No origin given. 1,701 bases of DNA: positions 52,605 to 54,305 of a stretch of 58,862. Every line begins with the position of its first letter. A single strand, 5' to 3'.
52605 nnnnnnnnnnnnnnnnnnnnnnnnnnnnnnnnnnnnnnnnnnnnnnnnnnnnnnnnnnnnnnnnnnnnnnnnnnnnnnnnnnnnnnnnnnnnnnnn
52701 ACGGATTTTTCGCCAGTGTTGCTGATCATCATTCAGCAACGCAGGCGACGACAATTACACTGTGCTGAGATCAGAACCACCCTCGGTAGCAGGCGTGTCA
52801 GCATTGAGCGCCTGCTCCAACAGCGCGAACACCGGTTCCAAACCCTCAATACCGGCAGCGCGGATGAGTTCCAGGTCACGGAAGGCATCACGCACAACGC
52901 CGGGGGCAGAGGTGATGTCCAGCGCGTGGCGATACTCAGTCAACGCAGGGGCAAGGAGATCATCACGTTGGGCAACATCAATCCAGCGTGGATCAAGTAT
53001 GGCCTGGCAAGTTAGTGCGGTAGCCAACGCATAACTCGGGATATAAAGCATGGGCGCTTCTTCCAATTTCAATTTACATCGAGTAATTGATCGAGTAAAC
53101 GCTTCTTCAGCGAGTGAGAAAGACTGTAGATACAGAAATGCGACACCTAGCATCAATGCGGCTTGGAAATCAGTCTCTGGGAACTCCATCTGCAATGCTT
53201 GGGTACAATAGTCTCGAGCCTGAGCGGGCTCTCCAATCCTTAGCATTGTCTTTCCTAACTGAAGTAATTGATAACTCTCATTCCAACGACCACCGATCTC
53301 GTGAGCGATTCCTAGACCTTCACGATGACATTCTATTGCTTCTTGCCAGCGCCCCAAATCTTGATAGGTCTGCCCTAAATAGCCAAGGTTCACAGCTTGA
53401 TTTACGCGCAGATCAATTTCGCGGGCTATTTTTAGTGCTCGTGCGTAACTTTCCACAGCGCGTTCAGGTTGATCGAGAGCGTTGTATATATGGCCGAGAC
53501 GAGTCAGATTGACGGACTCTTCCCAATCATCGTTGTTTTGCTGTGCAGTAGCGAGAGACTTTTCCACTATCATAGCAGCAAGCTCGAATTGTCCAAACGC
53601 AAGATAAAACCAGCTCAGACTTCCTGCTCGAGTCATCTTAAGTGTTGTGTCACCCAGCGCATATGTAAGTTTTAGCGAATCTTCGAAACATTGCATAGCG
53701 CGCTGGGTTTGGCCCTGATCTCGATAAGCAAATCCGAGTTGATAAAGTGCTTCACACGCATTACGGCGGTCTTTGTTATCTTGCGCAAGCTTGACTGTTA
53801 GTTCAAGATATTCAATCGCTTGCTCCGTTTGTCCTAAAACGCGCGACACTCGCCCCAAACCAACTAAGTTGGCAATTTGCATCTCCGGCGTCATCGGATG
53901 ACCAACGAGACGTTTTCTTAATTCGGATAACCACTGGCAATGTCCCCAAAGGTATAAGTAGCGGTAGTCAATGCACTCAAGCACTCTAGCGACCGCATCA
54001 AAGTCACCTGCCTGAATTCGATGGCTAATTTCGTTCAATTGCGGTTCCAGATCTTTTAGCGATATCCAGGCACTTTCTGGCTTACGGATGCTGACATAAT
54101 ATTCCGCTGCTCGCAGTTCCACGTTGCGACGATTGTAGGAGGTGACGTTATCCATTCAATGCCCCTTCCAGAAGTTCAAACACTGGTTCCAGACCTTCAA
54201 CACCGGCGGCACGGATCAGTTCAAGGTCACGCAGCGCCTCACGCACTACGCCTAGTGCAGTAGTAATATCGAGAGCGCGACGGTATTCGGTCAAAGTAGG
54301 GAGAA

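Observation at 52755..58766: Split STAND system: one NB-ARC NTPase flanked by three separately encoded, translationally coupled TPR sensor cassettes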

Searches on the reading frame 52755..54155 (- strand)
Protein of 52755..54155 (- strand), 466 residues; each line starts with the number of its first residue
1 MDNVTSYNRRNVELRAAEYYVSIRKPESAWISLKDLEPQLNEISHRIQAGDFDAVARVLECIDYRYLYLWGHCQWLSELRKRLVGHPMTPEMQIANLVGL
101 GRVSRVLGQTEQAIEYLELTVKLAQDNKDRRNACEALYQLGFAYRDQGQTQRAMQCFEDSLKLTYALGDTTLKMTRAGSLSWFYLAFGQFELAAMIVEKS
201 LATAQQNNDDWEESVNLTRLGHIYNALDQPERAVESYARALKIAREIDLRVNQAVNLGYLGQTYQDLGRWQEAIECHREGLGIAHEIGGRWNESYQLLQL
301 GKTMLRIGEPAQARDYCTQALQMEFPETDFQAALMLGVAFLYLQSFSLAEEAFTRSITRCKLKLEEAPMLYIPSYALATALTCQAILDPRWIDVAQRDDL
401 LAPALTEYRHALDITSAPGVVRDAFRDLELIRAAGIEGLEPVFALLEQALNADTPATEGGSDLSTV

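Call 3: search_protein_families(library=pfam, proteins=[window:52755-54155:-], max_evalue=0.01)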
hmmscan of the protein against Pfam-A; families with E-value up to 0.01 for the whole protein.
window:52755-54155:- (466 aa): 21 families
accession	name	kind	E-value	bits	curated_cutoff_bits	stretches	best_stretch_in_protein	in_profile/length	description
PF13424.12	TPR_12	-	5.3e-31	107.1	30.1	4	217-283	6-74/77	Tetratricopeptide repeat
PF00515.34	TPR_1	-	1.2e-25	88.6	27.8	3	135-163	2-30/34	Tetratricopeptide repeat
PF07719.23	TPR_2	-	2.6e-21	74.4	27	1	135-163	2-30/34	Tetratricopeptide repeat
PF13181.12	TPR_8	-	3.2e-21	74.1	25.7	2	135-163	2-30/34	Tetratricopeptide repeat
PF13176.12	TPR_7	-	1.2e-17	62.8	27.9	1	260-285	5-30/36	Tetratricopeptide repeat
PF13374.12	TPR_10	-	9.3e-15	54.5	27.5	1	136-163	4-31/42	Tetratricopeptide repeat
PF13428.12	TPR_14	-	1.2e-14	53.8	23.5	0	135-163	2-30/44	Tetratricopeptide repeat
PF13174.12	TPR_6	-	7.7e-12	45.5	26.3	1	135-159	1-25/33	Tetratricopeptide repeat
PF17874.7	TPR_MalT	-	3e-10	40.3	45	1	92-211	38-159/336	MalT-like TPR region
PF13431.12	TPR_17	-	5.3e-07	29.8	24.4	0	134-155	13-34/34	Tetratricopeptide repeat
PF14559.12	TPR_19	-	1.7e-06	28.7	25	0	228-275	5-46/68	Tetratricopeptide repeat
PF13432.12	TPR_16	-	3.4e-06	27.8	32.7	0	299-357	2-58/65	Tetratricopeptide repeat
PF12895.13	ANAPC3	-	3.7e-06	27.6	27.2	0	235-276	37-78/82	Anaphase-promoting complex, cyclosome, subunit 3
PF23914.1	TPR_CcmH_CycH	-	3.9e-06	27.2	42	0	201-246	43-82/158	Cytochrome c-type biogenesis protein H TPR domain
PF12862.13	ANAPC5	-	4.3e-06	27.1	23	0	93-131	38-75/91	Anaphase-promoting complex subunit 5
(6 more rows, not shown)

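Call 4: search_protein_families(library=padloc, proteins=[window:52755-54155:-], max_evalue=0.01)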
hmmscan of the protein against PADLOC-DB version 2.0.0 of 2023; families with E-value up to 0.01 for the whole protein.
window:52755-54155:- (466 aa): 3 families
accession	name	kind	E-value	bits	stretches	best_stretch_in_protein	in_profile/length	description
PDLC01169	TPR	-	2.3e-20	71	3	66-209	82-223/252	TPR repeats containing protein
PDLC01171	TPR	-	2.2e-08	31.6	2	91-163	213-282/504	TPR repeats containing protein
PDLC01092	C3a198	-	2.4e-05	21.5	1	227-358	208-334/523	TPR protein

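Call 5: search_protein_families(library=ncbifam, proteins=[window:52755-54155:-], max_evalue=0.01)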
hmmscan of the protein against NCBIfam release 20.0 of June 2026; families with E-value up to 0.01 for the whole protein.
window:52755-54155:- (466 aa): 18 families
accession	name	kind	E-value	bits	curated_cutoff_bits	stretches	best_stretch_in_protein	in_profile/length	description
NF040959.1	MamA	equivalog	1.4e-17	63.9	200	1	101-277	44-196/204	magnetosome protein MamA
NF041717.1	HaaA_phane_TPR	equivalog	1.6e-16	59.7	1125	2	198-323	736-861/882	cyclophane-containing RiPP biosynthesis TPR protein HaaT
NF053617.1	SARPRegAfsRStmc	equivalog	1.8e-14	52.7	1430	2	178-352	740-911/986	SARP-family global regulator AfsR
NF053720.1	NsdA_fam_reg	subfamily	3.7e-11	43.2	75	1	135-322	202-396/432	NsdA family TPR-like regulatory protein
TIGR02521.1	type_IV_pilW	equivalog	2.2e-10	40.5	154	0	298-358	35-93/234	type IV pilus biogenesis/stability protein PilW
NF053520.1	HK_Porph_FimS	equivalog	3.4e-10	38.8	600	1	109-321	59-271/618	sensor histidine kinase FimS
NF047507.1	TPR_BatC_Lepto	exception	3.5e-08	33.2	175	0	187-246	71-128/214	TPR repeat-containing protein BatC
NF002725.1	PRK02603.1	equivalog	1.8e-07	31.3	143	1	108-164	49-102/173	photosystem I assembly protein Ycf3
TIGR02917.1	PEP_TPR_lipo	equivalog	3.4e-06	25.2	312.2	1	93-353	566-793/899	XrtA/PEP-CTERM system TPR-repeat protein PrsT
TIGR02795.1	tol_pal_ybgF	equivalog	5.8e-06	26.9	90.1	0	100-159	45-101/119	tol-pal system protein YbgF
NF052415.1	T3SS_chap_SctY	equivalog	8.9e-06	26.2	70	0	180-279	12-102/106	type III secretion apparatus assembly chaperone SctY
NF047558.1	TPR_END_plus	domain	1.4e-05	25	32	0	106-129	11-34/56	TPR end-of-group domain-containing protein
TIGR02552.1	LcrH_SycD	equivalog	2.9e-05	23.8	104.8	0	292-364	51-120/136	SycD/LcrH family type III secretion system chaperone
NF052312.1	T9SS_PorW_SprE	equivalog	0.00029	19.6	250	1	107-281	192-355/716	type IX secretion system periplasmic lipoprotein PorW/SprE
NF033758.1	gliding_GltE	equivalog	0.00069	18.7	225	1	131-172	288-328/411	adventurous gliding motility TPR repeat lipoprotein GltE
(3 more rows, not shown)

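Call 50: find_homologous_proteins(query=window:52755-54155:-, max_evalue=1e-30)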
Query window:52755-54155:- (466 aa): 75 proteins with E <= 1e-30 among 8000 candidates.
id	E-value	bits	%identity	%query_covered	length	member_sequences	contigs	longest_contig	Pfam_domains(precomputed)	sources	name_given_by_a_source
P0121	0.0e+0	1050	100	100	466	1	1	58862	PF13431.13,PF23914.2,PF12862.14,PF13176.13,PF13428.13,PF13374.13,PF17874.8,PF00515.35,PF13424.13,PF21033.5,PF13432.13,PF13181.13,PF07719.24,PF13174.13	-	-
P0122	5.8e-254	861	82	100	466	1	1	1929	PF13431.13,PF23914.2,PF12862.14,PF13176.13,PF13428.13,PF13374.13,PF14559.13,PF17874.8,PF00515.35,PF13424.13,PF21033.5,PF13432.13,PF13181.13,PF07719.24,PF13174.13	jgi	-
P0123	1.7e-222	757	74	99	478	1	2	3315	PF13431.13,PF13414.13,PF13176.13,PF13428.13,PF13374.13,PF14559.13,PF17874.8,PF00515.35,PF13424.13,PF21033.5,PF13432.13,PF13181.13,PF07719.24,PF13174.13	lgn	-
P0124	9.7e-219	745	72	99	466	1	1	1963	PF13431.13,PF12862.14,PF13176.13,PF24885.2,PF13428.13,PF13374.13,PF14559.13,PF17874.8,PF00515.35,PF13424.13,PF13181.13,PF07719.24,PF13174.13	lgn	-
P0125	1.8e-118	414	39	95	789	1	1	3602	PF10602.16,PF13431.13,PF12862.14,PF13414.13,PF10579.15,PF10952.16,PF13176.13,PF13428.13,PF13374.13,PF14559.13,PF17874.8,PF00515.35,PF13424.13,PF28559.1,PF21033.5,PF13432.13,PF13181.13,PF07719.24,PF13174.13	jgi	jgi:tetratricopeptide (TPR) repeat protein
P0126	9.3e-118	412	41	95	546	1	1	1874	PF10602.16,PF12862.14,PF13414.13,PF13176.13,PF24885.2,PF13428.13,PF13374.13,PF14559.13,PF13371.13,PF17874.8,PF00515.35,PF12895.14,PF13424.13,PF21033.5,PF14938.13,PF13432.13,PF13181.13,PF07719.24,PF13174.13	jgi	jgi:tetratricopeptide (TPR) repeat protein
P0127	1.1e-117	412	40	97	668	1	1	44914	PF13414.13,PF10579.15,PF13176.13,PF24885.2,PF13428.13,PF13374.13,PF07721.21,PF14559.13,PF17874.8,PF00515.35,PF12895.14,PF13424.13,PF13432.13,PF13181.13,PF07719.24,PF13174.13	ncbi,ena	-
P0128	1.6e-116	408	42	95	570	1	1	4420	PF13414.13,PF10579.15,PF13176.13,PF13428.13,PF13374.13,PF14559.13,PF17874.8,PF00515.35,PF13424.13,PF13181.13,PF07719.24,PF13174.13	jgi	jgi:tetratricopeptide (TPR) repeat protein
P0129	1.1e-114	402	43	100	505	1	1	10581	PF13414.13,PF13176.13,PF24885.2,PF13374.13,PF17874.8,PF00515.35,PF13424.13,PF28559.1,PF13432.13,PF13181.13,PF07719.24,PF13174.13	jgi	jgi:tetratricopeptide (TPR) repeat protein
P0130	2.0e-112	394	37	97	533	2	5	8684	PF09976.16,PF12862.14,PF13414.13,PF10579.15,PF10952.16,PF13176.13,PF24885.2,PF13428.13,PF13374.13,PF14559.13,PF17874.8,PF00515.35,PF13424.13,PF28559.1,PF21033.5,PF14938.13,PF13432.13,PF13181.13,PF07719.24,PF13174.13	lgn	-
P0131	6.9e-112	393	42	96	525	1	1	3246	PF12862.14,PF13414.13,PF13176.13,PF13428.13,PF13374.13,PF14559.13,PF17874.8,PF00515.35,PF13424.13,PF21033.5,PF13432.13,PF13181.13,PF07719.24,PF13174.13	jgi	-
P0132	3.6e-110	387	39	100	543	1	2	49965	PF13431.13,PF13414.13,PF13176.13,PF24885.2,PF13428.13,PF13374.13,PF07721.21,PF14559.13,PF17874.8,PF00515.35,PF13424.13,PF13432.13,PF13181.13,PF07719.24,PF13174.13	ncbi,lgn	-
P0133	7.9e-109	383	45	96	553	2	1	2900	PF13414.13,PF13176.13,PF24885.2,PF13428.13,PF13374.13,PF17874.8,PF00515.35,PF13424.13,PF13432.13,PF13181.13,PF07719.24,PF13174.13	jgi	jgi:tetratricopeptide (TPR) repeat protein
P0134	3.5e-107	377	41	97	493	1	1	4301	PF13414.13,PF10952.16,PF13176.13,PF24885.2,PF13428.13,PF13374.13,PF14559.13,PF17874.8,PF00515.35,PF13424.13,PF28559.1,PF13432.13,PF13181.13,PF07719.24,PF13174.13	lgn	-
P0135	4.0e-107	377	40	98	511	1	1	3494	PF10602.16,PF12862.14,PF13414.13,PF13176.13,PF13428.13,PF13374.13,PF14559.13,PF13371.13,PF17874.8,PF00515.35,PF13424.13,PF28559.1,PF21033.5,PF13432.13,PF13181.13,PF07719.24,PF13174.13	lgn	-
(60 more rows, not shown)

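Call 65: predict_structure(alignment_id=A2)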
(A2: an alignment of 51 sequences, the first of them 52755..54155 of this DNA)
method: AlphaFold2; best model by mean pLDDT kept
length: 466 residues; sequences in the alignment: 51
mean_pLDDT: 93.6   pTM: 0.90
mean pLDDT of the five models: 93.6, 92.6, 92.0, 92.0, 91.7
residues with pLDDT >= 90: 429; 70-90: 18; 50-70: 5; < 50: 14
segments of 3 or more residues with pLDDT < 50: 455-466
pLDDT, mean of each block of 10 residues (from residue 1): 69 97 95 94 96 95 92 94 92 95 94 97 96 96 93 96 95 91 93 96 95 96 97 98 95 97 97 99 95 97 98 99 94 99 98 98 94 98 98 96 98 97 98 96 97 54 31
secondary structure, 60 per line:
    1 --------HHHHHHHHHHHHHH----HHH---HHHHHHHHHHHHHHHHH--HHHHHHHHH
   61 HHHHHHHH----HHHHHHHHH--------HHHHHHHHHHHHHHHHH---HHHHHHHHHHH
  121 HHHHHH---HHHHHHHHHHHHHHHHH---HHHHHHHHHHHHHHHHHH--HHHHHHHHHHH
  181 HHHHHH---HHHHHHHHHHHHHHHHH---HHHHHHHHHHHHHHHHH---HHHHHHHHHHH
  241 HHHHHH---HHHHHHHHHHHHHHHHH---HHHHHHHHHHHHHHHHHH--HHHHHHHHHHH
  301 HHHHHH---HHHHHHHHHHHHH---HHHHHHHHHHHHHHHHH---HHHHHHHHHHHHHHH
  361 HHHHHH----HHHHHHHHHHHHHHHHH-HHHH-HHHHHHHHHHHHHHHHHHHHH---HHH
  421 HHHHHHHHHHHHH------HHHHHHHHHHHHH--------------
elements in order: H9-22 H33-49 H52-68 H73-81 H90-106 H110-126 H130-146 H150-167 H170-186 H190-206 H210-226 H230-246 H250-266 H270-287 H290-306 H310-322 H326-342 H346-366 H371-387 H389-392 H394-414 H418-433 H440-452

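Call 69: fold_search(model_id=the predicted structure, library=pdb)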
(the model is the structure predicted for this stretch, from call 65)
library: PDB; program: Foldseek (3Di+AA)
matches with E <= 10: 1557; with E <= 0.001: 307
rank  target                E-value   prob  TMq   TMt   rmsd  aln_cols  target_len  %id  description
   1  5a7d_H                8.2e-10  1.00  0.36  0.46  10.3       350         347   24  Tetrameric assembly of LGN with Inscuteable (released 2016-08-03)
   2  5a7d_D                1.2e-09  1.00  0.36  0.47  11.1       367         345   24  Tetrameric assembly of LGN with Inscuteable (released 2016-08-03)
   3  5a7d_B                1.3e-09  1.00  0.37  0.46  10.1       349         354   24  Tetrameric assembly of LGN with Inscuteable (released 2016-08-03)
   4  4a1s_B                1.3e-09  1.00  0.38  0.49   9.4       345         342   25  Crystallographic structure of the Pins:Insc complex (released 2012-03-28)
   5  4a1s_A                1.4e-09  1.00  0.39  0.49  10.2       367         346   24  Crystallographic structure of the Pins:Insc complex (released 2012-03-28)
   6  4wne_A                1.4e-09  1.00  0.43  0.58   7.8       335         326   22  Crystal structure of the TPR domain of LGN in complex with Frmpd4/Preso1 at 2.0 Angstrom resolution (released 2015-09-16)
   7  4g2v_A                1.6e-09  1.00  0.42  0.58   7.8       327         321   21  Structure complex of LGN binding with FRMPD1 (released 2013-01-23)
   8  4wnd_A                2.5e-09  1.00  0.44  0.58   7.3       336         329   22  Crystal structure of the TPR domain of LGN in complex with Frmpd4/Preso1 at 1.5 Angstrom resolution (released 2015-09-16)
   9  5a7d_C                2.5e-09  1.00  0.38  0.48  10.1       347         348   24  Tetrameric assembly of LGN with Inscuteable (released 2016-08-03)
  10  3sf4_A                2.8e-09  1.00  0.39  0.48  11.2       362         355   21  Crystal structure of the complex between the conserved cell polarity proteins Inscuteable and LGN (released 2011-11-23)
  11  4wng_A                3.0e-09  1.00  0.44  0.58   7.6       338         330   22  Crystal structure of the TPR domain of LGN in complex with Frmpd4/Preso1 at 2.1 Angstrom resolution (released 2015-09-16)
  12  5a6c_B                3.1e-09  1.00  0.44  0.53   7.1       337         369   21  Concomitant binding of Afadin to LGN and F-actin directs planar spindle orientation (released 2015-12-30)
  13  6hc2_E                3.1e-09  1.00  0.41  0.50  10.0       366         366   20  Crystal structure of NuMA/LGN hetero-hexamers (released 2019-05-29)
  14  6hc2_S                3.2e-09  1.00  0.41  0.50   9.0       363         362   20  Crystal structure of NuMA/LGN hetero-hexamers (released 2019-05-29)
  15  5a7d_F                3.3e-09  1.00  0.30  0.39  13.2       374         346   20  Tetrameric assembly of LGN with Inscuteable (released 2016-08-03)
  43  6mfv_A                2.5e-06  1.00  0.42  0.32   8.9       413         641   15  Crystal structure of the Signal Transduction ATPase with Numerous Domains (STAND) protein with a tetratricopeptide rep (released 2019-02-20)
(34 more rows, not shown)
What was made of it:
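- The cassette model is a continuous TPR superhelix like peptide-binding LGN/Pins and like the arm of the solved STAND 6mfv (calls 65, 69).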
